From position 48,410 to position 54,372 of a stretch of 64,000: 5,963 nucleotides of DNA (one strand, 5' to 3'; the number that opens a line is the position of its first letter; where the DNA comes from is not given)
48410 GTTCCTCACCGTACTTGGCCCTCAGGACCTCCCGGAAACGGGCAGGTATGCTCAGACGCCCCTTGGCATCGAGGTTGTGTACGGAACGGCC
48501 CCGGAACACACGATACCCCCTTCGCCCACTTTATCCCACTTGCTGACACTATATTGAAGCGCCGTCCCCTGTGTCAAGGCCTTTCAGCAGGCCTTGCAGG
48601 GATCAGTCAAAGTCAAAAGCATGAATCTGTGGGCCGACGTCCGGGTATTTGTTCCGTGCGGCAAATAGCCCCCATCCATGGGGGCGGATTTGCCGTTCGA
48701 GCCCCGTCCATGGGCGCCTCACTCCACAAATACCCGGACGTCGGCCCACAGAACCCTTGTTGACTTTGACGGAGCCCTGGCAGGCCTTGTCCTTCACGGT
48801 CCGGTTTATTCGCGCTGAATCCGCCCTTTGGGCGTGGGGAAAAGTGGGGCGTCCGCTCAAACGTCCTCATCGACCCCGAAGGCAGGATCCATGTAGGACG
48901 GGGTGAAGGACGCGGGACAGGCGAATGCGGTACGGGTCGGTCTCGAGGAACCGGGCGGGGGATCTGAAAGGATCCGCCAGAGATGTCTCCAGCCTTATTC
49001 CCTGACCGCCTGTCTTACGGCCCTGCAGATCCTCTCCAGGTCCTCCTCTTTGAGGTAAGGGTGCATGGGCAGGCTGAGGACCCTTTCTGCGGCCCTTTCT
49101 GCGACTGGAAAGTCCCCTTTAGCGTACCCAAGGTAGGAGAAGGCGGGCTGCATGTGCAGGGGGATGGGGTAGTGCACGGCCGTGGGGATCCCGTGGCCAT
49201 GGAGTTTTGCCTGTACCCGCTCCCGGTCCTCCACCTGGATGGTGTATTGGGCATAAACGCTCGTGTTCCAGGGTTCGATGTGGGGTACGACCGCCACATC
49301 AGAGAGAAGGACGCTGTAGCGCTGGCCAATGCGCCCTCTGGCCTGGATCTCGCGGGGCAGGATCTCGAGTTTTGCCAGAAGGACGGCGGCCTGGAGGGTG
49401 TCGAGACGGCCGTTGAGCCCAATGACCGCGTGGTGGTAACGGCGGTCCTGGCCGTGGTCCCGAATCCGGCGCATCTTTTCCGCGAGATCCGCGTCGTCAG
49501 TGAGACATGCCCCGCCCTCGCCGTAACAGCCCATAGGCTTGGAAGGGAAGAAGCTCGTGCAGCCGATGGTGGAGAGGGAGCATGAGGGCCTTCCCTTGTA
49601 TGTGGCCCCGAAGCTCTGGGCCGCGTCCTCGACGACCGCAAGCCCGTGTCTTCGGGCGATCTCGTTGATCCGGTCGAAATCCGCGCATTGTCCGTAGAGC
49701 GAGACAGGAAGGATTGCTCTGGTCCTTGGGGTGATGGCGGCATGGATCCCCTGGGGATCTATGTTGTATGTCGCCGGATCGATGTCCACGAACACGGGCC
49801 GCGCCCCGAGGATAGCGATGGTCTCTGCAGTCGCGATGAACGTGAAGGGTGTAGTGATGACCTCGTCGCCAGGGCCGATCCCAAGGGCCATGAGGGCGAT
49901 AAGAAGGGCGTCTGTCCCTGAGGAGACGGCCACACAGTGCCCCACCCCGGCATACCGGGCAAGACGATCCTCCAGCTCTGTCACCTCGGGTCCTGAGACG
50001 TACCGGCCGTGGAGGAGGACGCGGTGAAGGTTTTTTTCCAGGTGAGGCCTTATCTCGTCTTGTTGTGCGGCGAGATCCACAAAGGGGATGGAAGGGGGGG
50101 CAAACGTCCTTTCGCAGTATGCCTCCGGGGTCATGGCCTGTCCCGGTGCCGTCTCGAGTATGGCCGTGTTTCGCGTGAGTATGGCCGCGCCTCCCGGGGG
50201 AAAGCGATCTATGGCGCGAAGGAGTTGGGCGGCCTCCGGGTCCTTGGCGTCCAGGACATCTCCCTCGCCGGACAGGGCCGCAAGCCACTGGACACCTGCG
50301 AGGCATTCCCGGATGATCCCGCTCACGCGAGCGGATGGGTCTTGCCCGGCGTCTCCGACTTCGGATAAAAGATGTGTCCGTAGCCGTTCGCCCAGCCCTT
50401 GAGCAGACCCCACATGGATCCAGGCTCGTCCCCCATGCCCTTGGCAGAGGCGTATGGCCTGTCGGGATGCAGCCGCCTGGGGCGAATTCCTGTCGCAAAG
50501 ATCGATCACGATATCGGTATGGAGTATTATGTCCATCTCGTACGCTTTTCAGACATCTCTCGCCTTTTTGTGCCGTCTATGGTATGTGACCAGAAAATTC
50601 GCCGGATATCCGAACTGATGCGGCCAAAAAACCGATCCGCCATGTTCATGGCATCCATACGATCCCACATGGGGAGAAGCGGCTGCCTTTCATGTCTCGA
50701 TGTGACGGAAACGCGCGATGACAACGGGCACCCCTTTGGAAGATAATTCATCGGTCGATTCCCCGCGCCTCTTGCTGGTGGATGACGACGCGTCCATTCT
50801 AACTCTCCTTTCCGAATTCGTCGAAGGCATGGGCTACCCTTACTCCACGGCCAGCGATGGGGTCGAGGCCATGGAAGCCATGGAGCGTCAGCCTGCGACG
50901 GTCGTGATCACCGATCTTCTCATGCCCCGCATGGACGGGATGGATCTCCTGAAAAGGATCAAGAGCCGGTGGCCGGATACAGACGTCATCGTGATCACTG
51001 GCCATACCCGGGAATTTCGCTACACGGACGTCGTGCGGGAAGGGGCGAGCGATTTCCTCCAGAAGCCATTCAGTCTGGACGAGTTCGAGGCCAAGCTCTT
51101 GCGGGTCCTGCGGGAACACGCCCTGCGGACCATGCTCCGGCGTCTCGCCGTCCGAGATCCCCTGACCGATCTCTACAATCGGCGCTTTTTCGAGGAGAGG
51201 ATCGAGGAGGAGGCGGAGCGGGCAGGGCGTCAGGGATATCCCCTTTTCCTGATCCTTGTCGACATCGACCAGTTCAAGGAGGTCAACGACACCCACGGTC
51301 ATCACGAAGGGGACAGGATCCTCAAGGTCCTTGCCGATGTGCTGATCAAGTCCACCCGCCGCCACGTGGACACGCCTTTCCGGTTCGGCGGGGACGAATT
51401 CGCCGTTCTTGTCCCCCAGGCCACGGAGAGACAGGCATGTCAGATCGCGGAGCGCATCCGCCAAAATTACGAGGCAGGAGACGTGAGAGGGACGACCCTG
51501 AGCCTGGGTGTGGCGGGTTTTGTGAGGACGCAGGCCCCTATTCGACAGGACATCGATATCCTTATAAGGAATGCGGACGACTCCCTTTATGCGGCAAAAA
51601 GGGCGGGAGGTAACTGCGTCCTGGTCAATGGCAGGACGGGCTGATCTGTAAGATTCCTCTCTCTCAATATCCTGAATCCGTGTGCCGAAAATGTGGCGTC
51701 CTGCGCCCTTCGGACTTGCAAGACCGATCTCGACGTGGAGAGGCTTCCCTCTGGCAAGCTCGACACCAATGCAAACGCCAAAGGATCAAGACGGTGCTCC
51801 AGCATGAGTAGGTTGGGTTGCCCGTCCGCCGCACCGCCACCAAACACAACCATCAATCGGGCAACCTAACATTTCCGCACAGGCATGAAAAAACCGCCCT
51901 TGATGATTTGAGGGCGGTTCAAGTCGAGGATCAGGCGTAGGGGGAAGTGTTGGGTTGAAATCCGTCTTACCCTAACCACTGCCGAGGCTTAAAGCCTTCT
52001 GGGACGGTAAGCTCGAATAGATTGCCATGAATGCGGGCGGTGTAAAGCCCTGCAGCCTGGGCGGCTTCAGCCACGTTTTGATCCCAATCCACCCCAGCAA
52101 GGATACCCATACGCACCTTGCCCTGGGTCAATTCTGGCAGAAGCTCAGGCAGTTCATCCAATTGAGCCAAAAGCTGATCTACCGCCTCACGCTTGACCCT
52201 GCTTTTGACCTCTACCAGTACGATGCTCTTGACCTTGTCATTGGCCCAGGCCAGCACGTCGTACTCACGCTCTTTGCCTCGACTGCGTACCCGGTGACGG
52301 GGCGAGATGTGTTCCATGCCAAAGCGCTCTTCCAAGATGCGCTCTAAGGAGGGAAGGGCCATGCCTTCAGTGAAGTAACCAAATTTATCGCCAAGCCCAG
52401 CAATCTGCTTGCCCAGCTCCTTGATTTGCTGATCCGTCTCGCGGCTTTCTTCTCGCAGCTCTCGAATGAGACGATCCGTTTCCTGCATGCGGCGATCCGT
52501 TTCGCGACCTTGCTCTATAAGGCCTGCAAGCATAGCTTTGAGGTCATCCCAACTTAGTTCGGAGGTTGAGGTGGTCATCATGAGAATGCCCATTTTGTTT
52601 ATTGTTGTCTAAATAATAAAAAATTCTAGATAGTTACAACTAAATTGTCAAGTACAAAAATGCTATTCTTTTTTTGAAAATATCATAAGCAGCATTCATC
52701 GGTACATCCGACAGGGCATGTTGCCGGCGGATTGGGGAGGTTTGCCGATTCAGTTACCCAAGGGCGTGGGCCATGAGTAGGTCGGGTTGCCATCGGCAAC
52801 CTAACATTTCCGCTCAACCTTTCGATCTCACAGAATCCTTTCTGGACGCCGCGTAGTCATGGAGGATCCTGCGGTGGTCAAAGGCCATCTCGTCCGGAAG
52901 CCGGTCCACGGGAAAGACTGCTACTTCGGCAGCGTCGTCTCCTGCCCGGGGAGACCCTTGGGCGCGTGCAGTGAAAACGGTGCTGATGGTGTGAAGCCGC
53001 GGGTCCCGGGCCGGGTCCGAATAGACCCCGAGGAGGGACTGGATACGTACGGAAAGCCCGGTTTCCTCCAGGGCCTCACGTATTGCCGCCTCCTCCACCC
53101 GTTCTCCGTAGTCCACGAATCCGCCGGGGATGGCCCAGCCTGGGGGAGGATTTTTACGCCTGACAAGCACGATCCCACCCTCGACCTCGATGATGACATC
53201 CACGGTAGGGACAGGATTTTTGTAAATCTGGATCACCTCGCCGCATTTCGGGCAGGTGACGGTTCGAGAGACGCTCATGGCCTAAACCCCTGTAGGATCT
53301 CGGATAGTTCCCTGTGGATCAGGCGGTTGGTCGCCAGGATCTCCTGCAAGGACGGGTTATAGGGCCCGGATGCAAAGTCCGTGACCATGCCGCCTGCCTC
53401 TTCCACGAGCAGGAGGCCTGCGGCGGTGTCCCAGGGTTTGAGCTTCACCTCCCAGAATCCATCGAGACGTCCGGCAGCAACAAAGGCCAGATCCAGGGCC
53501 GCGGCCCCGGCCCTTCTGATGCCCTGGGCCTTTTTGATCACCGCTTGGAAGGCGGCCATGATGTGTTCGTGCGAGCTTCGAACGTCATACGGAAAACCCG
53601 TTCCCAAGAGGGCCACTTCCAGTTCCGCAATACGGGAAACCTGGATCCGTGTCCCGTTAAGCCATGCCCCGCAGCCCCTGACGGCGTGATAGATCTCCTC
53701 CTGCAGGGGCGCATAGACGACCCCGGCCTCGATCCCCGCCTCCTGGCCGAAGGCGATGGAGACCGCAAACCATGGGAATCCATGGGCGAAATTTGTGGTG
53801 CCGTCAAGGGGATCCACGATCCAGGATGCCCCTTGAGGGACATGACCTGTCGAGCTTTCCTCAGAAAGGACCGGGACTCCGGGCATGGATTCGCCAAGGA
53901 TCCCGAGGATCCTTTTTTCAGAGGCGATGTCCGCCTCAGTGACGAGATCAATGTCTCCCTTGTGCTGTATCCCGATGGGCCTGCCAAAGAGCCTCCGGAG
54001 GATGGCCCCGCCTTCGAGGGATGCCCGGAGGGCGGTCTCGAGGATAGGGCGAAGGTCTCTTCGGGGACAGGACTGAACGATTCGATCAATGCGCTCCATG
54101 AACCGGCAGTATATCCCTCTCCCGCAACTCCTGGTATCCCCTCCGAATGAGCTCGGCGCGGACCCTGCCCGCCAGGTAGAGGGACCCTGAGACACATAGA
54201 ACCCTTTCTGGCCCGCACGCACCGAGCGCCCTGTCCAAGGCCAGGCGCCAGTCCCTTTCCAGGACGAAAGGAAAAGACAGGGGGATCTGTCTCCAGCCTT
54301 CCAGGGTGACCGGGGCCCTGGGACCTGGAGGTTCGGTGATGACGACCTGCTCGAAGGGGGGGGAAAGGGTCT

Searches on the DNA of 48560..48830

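Call 66: search_rna_families(source=window, start=48560, end=48830, threshold=evalue, max_evalue=10)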
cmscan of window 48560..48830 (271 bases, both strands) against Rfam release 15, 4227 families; matches with E-value up to 10: 2.
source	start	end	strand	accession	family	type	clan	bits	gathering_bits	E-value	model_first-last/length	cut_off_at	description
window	48618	48759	-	RF01731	TwoAYGGAY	Cis-reg;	CL00106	39.3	43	4.3e-05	1-168/168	no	TwoAYGGAY RNA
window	48595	48650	+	RF00382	DnaX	Cis-reg; frameshift_element;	-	11.2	35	4.6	1-65/65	no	DnaX ribosomal frameshifting element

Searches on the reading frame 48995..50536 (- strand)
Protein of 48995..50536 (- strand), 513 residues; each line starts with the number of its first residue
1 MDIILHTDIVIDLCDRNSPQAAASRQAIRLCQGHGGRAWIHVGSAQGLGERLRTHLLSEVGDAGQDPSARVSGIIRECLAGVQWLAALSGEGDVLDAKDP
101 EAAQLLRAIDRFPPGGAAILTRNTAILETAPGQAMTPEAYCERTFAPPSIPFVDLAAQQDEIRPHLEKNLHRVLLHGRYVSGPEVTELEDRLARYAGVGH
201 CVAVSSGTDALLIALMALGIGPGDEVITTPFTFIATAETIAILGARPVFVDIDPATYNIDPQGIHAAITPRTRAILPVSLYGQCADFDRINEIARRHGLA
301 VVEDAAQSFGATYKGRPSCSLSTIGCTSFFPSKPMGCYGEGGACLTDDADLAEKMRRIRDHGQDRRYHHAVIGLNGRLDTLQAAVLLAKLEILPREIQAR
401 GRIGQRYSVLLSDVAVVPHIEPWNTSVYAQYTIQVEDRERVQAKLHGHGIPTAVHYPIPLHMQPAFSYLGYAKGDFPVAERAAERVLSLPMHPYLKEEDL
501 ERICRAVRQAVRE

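Call 50: search_protein_families(library=pfam, proteins=[window:48995-50536:-])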
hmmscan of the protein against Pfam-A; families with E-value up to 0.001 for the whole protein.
window:48995-50536:- (513 aa): 5 families
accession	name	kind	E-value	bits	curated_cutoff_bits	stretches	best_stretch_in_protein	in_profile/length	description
PF01041.23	DegT_DnrJ_EryC1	-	9.9e-125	416.9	19.8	1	165-508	6-360/360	DegT/DnrJ/EryC1/StrS aminotransferase family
PF00155.27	Aminotran_1_2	-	1.7e-09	37.8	19.7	1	185-361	44-247/361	Aminotransferase class I and II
PF01053.26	Cys_Met_Meta_PP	-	2.4e-09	36.7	27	1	181-306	50-175/381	Cys/Met metabolism PLP-dependent enzyme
PF01212.27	Beta_elim_lyase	-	9.6e-08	32.1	27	1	179-312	28-176/288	Beta-eliminating lyase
PF00266.25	Aminotran_5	-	2e-05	24.2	21.5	1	201-310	64-181/371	Aminotransferase class-V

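Call 76: find_encoding_contigs(protein=window:48995-50536:-, flank=1500, max_places=10)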
Protein window:48995-50536:- (513 aa): 1 contig read that carries it; 1 place shown.
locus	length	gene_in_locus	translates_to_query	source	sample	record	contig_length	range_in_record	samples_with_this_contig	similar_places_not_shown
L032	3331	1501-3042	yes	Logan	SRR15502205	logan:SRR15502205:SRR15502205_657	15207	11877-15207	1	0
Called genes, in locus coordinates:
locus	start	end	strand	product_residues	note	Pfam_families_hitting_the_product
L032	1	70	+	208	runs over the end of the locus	PF12644:DUF3782 (weak)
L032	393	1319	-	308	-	PF00072:Response_reg, PF00990:GGDEF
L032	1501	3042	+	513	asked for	PF00266:Aminotran_5 (faint), PF01041:DegT_DnrJ_EryC1, PF01053:Cys_Met_Meta_PP, PF00155:Aminotran_1_2, PF01212:Beta_elim_lyase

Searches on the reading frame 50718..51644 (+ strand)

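Call 50: search_protein_families(library=pfam, proteins=[window:50718-51644:+])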
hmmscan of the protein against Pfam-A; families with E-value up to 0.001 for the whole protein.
window:50718-51644:+ (308 aa): 2 families
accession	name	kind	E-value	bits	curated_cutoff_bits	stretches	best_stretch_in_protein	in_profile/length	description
PF00990.26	GGDEF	-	2.6e-40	138.3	23.8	1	144-299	1-160/161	Diguanylate cyclase, GGDEF domain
PF00072.30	Response_reg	-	6.6e-27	94.3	30.2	1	19-126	2-109/111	Response regulator receiver domain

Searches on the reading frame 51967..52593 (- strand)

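Call 50: search_protein_families(library=pfam, proteins=[window:51967-52593:-])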
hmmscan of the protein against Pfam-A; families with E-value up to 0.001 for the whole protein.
window:51967-52593:- (208 aa): 1 family
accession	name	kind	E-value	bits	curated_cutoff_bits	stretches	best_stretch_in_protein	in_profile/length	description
PF12644.12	DUF3782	-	1.8e-06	28.5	24.4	1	35-94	5-61/78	Protein of unknown function (DUF3782)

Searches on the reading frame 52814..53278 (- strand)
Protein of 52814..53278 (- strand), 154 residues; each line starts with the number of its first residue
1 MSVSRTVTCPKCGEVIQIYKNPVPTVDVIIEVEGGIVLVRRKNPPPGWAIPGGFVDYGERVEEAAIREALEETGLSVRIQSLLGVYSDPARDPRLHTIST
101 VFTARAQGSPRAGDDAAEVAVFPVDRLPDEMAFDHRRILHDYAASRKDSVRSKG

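Call 50: search_protein_families(library=pfam, proteins=[window:52814-53278:-])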
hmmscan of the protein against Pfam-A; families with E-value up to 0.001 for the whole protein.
window:52814-53278:- (154 aa): 1 family
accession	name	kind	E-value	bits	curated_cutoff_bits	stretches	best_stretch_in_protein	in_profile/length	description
PF00293.34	NUDIX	-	8.8e-27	94.2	21.1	1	23-141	3-133/134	NUDIX domain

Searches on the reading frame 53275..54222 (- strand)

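Call 50: search_protein_families(library=pfam, proteins=[window:53275-54222:-])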
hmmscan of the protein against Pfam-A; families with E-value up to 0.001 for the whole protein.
window:53275-54222:- (315 aa): 1 family
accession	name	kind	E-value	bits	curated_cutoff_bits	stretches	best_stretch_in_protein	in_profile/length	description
PF00459.30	Inositol_P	-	5.7e-64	216.6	27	1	56-306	1-262/271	Inositol monophosphatase family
